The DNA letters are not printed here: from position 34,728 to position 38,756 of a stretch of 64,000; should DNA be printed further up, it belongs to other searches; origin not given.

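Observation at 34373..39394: Operon with a five-domain FHA / IDO-like / reductase / cytochrome b5 enzyme, a CBS protein and an MDMPI protein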

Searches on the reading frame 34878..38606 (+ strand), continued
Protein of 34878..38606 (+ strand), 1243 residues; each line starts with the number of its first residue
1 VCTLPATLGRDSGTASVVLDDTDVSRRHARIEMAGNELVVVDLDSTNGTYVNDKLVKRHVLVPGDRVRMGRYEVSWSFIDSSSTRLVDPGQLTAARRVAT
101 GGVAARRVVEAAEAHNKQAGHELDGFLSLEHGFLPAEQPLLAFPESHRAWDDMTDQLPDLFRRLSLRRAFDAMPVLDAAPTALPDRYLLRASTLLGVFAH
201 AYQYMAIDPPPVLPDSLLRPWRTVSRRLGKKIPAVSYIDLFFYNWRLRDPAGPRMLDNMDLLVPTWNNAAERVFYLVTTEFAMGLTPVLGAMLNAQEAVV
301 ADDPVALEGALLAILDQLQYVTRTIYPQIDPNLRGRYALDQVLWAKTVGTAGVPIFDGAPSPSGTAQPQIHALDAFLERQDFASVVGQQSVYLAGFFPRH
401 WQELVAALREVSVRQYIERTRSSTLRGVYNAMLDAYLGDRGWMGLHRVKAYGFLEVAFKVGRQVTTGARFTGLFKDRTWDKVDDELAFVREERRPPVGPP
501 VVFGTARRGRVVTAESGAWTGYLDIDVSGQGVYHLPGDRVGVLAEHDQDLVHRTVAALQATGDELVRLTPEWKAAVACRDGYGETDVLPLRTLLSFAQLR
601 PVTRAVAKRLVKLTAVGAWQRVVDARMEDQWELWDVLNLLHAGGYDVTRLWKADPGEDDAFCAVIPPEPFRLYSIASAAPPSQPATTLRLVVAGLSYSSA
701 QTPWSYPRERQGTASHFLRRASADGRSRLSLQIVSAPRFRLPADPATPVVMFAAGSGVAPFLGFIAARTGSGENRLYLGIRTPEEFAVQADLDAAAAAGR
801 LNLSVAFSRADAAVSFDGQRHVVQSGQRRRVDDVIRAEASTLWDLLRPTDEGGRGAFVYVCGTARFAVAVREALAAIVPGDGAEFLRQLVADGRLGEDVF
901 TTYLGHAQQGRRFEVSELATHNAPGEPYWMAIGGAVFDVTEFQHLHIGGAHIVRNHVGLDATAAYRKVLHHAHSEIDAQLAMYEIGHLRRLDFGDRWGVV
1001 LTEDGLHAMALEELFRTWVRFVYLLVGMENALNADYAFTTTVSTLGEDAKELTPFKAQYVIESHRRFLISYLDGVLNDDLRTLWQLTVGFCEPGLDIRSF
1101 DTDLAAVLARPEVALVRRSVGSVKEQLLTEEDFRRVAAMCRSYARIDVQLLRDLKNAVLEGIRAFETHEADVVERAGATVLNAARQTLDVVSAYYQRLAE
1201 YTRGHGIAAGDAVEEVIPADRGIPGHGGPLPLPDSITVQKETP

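Call 11: search_solved_structures(query=window:34878-38606:+, max_evalue=0.01)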
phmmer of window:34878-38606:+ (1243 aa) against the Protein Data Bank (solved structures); distinct sequences matched with E-value up to 0.01: 170 (the best 60 are shown).
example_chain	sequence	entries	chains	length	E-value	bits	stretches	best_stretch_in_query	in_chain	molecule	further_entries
4dqk_A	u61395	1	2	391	1.1e-19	73.1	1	517-824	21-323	Bifunctional P-450/NADPH-P450 reductase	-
4dql_A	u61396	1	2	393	1.6e-19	72.5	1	517-824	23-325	Bifunctional P-450/NADPH-P450 reductase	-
8dme_A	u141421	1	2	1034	1.8e-18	69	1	517-823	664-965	Bifunctional cytochrome P450/NADPH--P450 reductase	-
8dmg_A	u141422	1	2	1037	1.9e-18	69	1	517-823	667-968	Bifunctional cytochrome P450/NADPH--P450 reductase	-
9wuk_A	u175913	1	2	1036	7.7e-18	66.9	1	511-872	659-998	bifunctional cytochrome P450/NADPH--P450 reductase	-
9wuc_A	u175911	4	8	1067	8.2e-18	66.8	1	511-872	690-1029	bifunctional cytochrome P450/NADPH--P450 reductase | SoP450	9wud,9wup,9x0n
1ddg_A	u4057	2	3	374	2.6e-16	61.9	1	659-882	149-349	SULFITE REDUCTASE (NADPH) FLAVOPROTEIN ALPHA-COMPONENT | SULFITE REDUCTASE [NADPH] FLAVOPROTEIN ALPHA-COMPONENT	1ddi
6efv_A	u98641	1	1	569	1.1e-15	59.8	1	659-882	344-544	Sulfite reductase [NADPH] flavoprotein alpha-component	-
21ok_A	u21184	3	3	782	2e-15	58.9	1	104-434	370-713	DNA polymerase I,Indoleamine 2,3-dioxygenase 2 | Maltose/maltodextrin-binding periplasmic protein,Indoleamine 2,3-dioxygenase 2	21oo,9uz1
21om_A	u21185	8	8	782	9.4e-15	56.7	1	104-434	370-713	DNA polymerase I,Indoleamine 2,3-dioxygenase 2 | Maltose/maltodextrin-binding periplasmic protein,Indoleamine 2,3-dioxygenase 2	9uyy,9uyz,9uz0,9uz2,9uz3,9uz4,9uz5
9c91_A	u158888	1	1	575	2.5e-14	55.3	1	659-882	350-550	Sulfite reductase [NADPH] flavoprotein alpha-component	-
7sux_A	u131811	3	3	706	1.1e-13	53.1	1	508-883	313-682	NADPH--cytochrome P450 reductase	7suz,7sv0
5urh_A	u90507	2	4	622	1.4e-12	49.6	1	659-878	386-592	NADPH--cytochrome P450 reductase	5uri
1amo_A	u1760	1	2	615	1.8e-12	49.2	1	659-878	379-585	NADPH-CYTOCHROME P450 REDUCTASE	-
3es9_A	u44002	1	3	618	1.8e-12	49.1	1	659-878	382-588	NADPH--cytochrome P450 reductase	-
3wkt_A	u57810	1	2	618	1.8e-12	49.1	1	659-878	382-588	NADPH-cytochrome P450 reductase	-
4y9u_A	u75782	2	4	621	1.8e-12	49.1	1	659-878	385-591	NADPH--cytochrome P450 reductase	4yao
4y9r_A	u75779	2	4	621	1.8e-12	49.1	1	659-878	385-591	NADPH--cytochrome P450 reductase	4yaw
4y7c_A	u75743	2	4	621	1.8e-12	49.1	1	659-878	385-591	NADPH--cytochrome P450 reductase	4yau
4yaf_A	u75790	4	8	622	1.8e-12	49.1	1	659-878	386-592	NADPH--cytochrome P450 reductase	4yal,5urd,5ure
9ef0_A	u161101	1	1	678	2.4e-12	48.7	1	659-878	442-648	NADPH--cytochrome P450 reductase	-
1j9z_A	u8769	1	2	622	2.4e-12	48.7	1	659-874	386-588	NADPH-Cytochrome P450 reductase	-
5urg_A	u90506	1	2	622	2.5e-12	48.7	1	659-878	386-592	NADPH--cytochrome P450 reductase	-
1ja0_A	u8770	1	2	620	2.7e-12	48.5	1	659-873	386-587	NADPH-Cytochrome P450 Reductase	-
7l18_AAA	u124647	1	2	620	3.3e-12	48.3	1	659-866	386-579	NADPH--cytochrome P450 reductase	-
3qfs_A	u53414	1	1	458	3.7e-12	48.1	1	659-899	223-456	NADPH--cytochrome P450 reductase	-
6j79_A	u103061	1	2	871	4.6e-12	47.8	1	659-878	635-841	Heme oxygenase 1,NADPH--cytochrome P450 reductase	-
6j7i_A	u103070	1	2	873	4.6e-12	47.8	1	659-878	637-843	Heme oxygenase 1,NADPH--cytochrome P450 reductase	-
6j7a_A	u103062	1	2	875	4.7e-12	47.8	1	659-878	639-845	Heme oxygenase 1,NADPH--cytochrome P450 reductase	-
5fa6_A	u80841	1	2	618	5.3e-12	47.6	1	659-899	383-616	NADPH--cytochrome P450 reductase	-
3fjo_A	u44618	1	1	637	5.8e-12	47.5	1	659-899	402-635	NADPH-cytochrome P450 reductase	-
3qe2_A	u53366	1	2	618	9.5e-12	46.8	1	659-899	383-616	NADPH--cytochrome P450 reductase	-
5emn_A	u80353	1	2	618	1.1e-11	46.6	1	659-899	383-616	NADPH--cytochrome P450 reductase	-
3qfc_A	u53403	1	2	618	1.3e-11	46.3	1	659-899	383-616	NADPH--cytochrome P450 reductase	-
5gxu_A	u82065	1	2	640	1.5e-11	46.1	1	508-880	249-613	NADPH--cytochrome P450 reductase 2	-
3ojw_A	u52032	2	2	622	1.6e-11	46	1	662-878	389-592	NADPH-cytochrome P450 reductase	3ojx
3qft_A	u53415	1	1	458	1.7e-11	45.9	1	659-899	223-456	NADPH--cytochrome P450 reductase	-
3qfr_A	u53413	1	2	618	2.5e-11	45.4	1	659-899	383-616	NADPH--cytochrome P450 reductase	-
1ja1_A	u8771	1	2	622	8.3e-11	43.6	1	659-865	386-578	NADPH-Cytochrome P450 Reductase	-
6njr_A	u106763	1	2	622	3.3e-10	41.6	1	662-845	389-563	NADPH--cytochrome P450 reductase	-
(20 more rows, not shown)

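Call 16: find_related_loci(query=A1, collection=genome_contigs, flank=10000)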
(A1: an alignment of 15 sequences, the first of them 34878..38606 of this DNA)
Query A1 (1243 aa) in genome_contigs; peptide patterns used: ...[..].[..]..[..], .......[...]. (x = any residue, [..] = any of these).
125 stretches matched a pattern; 108 encode a relative of the query (tblastn E <= 1e-3); the best 80 are kept; 78 distinct loci.
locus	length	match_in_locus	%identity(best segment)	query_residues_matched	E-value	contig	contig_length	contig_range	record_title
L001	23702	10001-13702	89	1-1234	0e+0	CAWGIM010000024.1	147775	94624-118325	MAG: uncultured Actinomycetota bacterium isolate MFD09671.bin.1.161 genome assembly, contig: contig_72183, whole genome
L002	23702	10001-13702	83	1-1234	0e+0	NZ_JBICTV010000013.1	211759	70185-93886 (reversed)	Dactylosporangium sp. NPDC048998 NPDC048998_81_H7.ctg-0013, whole genome shotgun sequence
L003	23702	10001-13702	83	1-1234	0e+0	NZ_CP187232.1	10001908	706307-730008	Sphaerisporangium viridialbum isolate KRA21-44 chromosome, complete genome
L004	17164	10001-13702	83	1-1234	0e+0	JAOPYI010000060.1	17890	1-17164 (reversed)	MAG: Sphaerisporangium sp. isolate RYN_223 scaffold_1579571, whole genome shotgun sequence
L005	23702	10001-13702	83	1-1234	0e+0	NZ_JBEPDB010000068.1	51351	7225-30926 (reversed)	Dactylosporangium sp. NPDC000555 NPDC000555_6_A12.ctg-0068, whole genome shotgun sequence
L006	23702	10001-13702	83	1-1234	0e+0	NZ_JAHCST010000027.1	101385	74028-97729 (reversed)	Acrocarpospora catenulata strain H8750 NODE_27, whole genome shotgun sequence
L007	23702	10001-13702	82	1-1234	0e+0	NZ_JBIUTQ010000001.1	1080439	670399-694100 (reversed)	Streptosporangium sp. NPDC087985 NPDC087985_169_C11.ctg-0001, whole genome shotgun sequence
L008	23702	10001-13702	82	1-1234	0e+0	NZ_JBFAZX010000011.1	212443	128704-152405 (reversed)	Dactylosporangium sp. NPDC051484 NPDC051484_16_G10.ctg-0011, whole genome shotgun sequence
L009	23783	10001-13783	81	1-1241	0e+0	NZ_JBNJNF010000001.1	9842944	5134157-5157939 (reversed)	Microbispora sp. CA-102843 MDNA_WGS_260_1, whole genome shotgun sequence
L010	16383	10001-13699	81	1-1234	0e+0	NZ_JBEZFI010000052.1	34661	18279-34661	Micromonospora sp. NPDC048999 NPDC048999_31_H11.ctg-0052, whole genome shotgun sequence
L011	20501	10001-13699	81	1-1234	0e+0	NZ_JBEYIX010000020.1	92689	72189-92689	Micromonospora sp. NPDC006766 NPDC006766_86_F4.ctg-0020, whole genome shotgun sequence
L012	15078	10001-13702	81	1-1234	0e+0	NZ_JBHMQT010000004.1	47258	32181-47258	Sphaerimonospora cavernae strain TBRC 1851 GCM70008128_12, whole genome shotgun sequence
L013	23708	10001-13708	79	1-1235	0e+0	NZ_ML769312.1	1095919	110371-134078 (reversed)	Catellatospora paridis strain NEAU-CL2 Scaffold1, whole genome shotgun sequence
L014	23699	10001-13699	82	1-1233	0e+0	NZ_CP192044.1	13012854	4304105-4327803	Dactylosporangium sp. CA-092794 chromosome, complete genome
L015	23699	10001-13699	79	4-1235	0e+0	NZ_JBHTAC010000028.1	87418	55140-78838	Catellatospora aurea strain CGMCC 4.7147 GCM70025339_29, whole genome shotgun sequence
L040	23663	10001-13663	75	15-1243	0e+0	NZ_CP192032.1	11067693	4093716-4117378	Dactylosporangium sp. CS-033363 chromosome, complete genome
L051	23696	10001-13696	76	1-1243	0e+0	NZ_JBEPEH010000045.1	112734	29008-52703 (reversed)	Dactylosporangium sp. NPDC000244 NPDC000244_8_A9.ctg-0045, whole genome shotgun sequence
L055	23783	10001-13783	80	1-1243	0e+0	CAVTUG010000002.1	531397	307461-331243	MAG: uncultured Actinomycetota bacterium isolate MFD04967.bin.2.91 genome assembly, contig: contig_14541, whole genome s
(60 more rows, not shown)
